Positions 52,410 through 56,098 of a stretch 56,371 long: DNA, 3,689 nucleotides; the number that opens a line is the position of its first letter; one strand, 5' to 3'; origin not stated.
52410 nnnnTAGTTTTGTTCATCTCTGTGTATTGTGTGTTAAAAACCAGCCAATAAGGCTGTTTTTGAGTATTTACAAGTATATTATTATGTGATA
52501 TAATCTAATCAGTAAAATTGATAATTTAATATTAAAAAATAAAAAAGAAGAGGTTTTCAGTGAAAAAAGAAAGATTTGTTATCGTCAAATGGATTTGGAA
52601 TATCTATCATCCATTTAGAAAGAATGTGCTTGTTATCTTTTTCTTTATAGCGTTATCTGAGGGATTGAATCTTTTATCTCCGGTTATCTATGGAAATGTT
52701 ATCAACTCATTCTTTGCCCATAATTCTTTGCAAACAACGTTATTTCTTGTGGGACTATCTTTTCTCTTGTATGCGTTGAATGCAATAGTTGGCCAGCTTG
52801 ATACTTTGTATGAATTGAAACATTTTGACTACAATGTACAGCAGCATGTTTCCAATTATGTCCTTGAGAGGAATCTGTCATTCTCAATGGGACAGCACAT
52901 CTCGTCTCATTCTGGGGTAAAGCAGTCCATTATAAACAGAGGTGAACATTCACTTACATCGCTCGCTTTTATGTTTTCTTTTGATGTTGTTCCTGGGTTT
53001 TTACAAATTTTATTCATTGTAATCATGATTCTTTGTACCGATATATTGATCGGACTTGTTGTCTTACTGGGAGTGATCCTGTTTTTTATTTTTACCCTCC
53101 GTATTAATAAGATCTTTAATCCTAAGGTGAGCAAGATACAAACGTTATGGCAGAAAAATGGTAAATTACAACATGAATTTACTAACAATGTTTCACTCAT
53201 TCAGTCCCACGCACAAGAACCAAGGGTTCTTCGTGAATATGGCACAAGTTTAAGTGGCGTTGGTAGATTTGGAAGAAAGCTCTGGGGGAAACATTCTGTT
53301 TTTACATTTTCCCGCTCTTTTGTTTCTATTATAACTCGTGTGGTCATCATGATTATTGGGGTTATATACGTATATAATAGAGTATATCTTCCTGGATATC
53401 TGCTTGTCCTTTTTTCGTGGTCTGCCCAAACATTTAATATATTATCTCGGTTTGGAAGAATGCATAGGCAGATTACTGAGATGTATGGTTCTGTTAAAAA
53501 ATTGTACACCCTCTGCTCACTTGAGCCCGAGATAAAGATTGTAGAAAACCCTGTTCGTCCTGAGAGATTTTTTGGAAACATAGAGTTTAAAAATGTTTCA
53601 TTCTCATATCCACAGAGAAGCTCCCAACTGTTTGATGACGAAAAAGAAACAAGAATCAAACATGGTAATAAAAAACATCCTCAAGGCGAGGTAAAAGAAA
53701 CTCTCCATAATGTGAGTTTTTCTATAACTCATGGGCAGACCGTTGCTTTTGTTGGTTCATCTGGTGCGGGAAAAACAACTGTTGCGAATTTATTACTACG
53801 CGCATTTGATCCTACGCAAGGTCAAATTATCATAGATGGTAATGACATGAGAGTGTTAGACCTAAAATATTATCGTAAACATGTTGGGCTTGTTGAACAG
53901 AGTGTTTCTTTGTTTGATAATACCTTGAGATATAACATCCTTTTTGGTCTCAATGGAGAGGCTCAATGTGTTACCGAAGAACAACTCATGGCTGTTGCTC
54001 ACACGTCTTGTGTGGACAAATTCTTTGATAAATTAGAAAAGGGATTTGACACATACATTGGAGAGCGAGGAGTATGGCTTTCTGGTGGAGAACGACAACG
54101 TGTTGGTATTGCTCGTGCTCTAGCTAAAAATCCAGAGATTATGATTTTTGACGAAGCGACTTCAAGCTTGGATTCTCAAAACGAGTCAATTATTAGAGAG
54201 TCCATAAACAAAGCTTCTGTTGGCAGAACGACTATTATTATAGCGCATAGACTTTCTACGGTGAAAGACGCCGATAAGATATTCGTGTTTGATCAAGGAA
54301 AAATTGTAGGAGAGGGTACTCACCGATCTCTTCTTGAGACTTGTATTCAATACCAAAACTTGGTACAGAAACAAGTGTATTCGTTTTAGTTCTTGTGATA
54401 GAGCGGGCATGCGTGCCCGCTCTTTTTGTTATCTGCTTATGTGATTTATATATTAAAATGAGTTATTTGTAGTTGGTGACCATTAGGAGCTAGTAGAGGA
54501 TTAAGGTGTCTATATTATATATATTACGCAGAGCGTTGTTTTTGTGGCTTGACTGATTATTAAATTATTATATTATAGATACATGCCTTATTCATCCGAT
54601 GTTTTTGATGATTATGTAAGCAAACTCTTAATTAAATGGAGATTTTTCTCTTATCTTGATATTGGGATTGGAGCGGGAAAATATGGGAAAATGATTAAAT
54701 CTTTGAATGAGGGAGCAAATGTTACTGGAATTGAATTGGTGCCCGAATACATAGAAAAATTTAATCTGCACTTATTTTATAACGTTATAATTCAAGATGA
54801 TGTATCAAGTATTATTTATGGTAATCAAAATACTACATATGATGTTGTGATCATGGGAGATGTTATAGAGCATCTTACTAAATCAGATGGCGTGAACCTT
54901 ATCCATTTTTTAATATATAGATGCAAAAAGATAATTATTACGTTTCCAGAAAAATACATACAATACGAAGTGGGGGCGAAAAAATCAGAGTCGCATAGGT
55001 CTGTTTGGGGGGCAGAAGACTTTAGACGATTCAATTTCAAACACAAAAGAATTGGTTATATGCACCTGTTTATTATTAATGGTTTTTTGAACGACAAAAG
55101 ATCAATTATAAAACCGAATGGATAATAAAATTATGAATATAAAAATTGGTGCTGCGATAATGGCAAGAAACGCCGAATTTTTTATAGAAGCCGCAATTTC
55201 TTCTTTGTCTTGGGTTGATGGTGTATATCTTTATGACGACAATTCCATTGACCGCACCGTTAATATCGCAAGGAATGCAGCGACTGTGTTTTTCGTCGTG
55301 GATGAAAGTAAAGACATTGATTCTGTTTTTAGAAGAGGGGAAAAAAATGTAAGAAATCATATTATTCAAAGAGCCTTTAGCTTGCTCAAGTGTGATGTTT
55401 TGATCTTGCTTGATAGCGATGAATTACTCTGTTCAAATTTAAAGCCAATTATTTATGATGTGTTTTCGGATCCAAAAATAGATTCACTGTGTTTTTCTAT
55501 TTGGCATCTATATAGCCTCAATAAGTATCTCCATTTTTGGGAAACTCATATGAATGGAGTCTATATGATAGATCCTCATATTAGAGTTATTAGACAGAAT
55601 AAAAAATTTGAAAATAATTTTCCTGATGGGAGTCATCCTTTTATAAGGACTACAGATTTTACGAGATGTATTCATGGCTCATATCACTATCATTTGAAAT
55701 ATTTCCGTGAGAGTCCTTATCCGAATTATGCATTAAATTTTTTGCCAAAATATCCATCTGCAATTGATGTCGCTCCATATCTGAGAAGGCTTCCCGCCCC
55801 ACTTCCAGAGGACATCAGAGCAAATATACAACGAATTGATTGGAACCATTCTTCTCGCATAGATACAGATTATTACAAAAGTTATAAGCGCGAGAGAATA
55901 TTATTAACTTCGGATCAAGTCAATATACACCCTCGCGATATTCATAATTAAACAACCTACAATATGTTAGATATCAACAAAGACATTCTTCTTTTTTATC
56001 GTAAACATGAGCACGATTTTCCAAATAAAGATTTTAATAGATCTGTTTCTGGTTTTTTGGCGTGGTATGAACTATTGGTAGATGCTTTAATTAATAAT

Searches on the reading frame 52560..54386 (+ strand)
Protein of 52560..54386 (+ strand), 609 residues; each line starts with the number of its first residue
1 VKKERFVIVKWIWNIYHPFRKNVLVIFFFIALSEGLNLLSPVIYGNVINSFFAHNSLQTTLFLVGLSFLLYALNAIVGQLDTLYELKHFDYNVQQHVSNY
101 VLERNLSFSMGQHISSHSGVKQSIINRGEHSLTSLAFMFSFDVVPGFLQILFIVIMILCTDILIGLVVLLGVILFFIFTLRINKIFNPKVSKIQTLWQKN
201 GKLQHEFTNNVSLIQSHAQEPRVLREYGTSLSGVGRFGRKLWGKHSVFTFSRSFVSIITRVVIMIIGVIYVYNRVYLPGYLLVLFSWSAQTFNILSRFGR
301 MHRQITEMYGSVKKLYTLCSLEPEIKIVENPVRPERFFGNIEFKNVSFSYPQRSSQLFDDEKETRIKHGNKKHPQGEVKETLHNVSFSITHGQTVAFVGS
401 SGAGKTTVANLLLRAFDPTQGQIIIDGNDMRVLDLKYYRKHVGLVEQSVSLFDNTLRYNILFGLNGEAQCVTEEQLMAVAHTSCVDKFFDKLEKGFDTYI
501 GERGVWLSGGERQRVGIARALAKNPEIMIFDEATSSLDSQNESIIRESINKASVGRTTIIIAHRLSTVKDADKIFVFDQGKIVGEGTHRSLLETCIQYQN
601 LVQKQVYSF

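Call 88: search_protein_families(library=pfam, proteins=[window:52560-54386:+], max_evalue=0.0001)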
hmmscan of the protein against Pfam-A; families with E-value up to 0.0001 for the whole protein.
window:52560-54386:+ (609 aa): 3 families
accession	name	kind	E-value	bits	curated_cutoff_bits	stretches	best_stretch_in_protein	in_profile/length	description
PF00005.33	ABC_tran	-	3.3e-32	112.4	25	1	382-535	1-137/137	ABC transporter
PF00664.28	ABC_membrane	-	6.2e-13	49.5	28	1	24-294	2-273/274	ABC transporter transmembrane region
PF02463.25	SMC_N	-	3.1e-09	37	40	1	362-575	107-209/220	RecF/RecN/SMC N terminal domain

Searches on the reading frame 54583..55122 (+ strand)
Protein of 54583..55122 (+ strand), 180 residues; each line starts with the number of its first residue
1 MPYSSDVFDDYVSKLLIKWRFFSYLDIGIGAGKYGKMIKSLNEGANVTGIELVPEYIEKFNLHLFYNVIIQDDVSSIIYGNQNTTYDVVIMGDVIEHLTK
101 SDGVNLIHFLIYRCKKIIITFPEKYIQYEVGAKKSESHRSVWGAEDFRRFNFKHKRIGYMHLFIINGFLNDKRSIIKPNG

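Call 88: search_protein_families(library=pfam, proteins=[window:54583-55122:+], max_evalue=0.0001)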
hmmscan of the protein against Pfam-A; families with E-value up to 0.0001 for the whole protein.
window:54583-55122:+ (180 aa): 3 families
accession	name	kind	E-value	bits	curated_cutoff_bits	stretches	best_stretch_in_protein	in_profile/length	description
PF08241.18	Methyltransf_11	-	4.1e-06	27.8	21.2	1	25-100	1-75/95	Methyltransferase domain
PF08242.18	Methyltransf_12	-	4.7e-06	27.7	30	1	25-100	1-80/98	Methyltransferase domain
PF13649.12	Methyltransf_25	-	6.9e-06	27.1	27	1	25-105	2-84/97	Methyltransferase domain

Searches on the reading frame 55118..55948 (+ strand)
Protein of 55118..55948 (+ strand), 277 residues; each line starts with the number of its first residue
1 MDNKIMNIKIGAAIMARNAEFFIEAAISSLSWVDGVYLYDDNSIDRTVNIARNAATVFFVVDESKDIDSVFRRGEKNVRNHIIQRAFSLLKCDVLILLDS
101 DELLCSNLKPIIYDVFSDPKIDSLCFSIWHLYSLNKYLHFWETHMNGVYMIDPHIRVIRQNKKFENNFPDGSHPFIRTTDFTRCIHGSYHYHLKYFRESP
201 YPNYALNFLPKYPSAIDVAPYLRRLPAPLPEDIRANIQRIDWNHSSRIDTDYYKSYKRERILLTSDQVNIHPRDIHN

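Call 88: search_protein_families(library=pfam, proteins=[window:55118-55948:+], max_evalue=0.0001)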
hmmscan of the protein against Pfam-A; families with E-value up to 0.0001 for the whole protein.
window:55118-55948:+ (277 aa): 2 families
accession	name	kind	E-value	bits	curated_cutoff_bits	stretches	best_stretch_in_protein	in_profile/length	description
PF13704.12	Glyco_tranf_2_4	-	8.6e-06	26.6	27.5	1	17-106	1-86/98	Glycosyl transferase family 2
PF00535.33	Glycos_transf_2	-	4.1e-05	24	23.3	1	16-130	6-117/168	Glycosyl transferase family 2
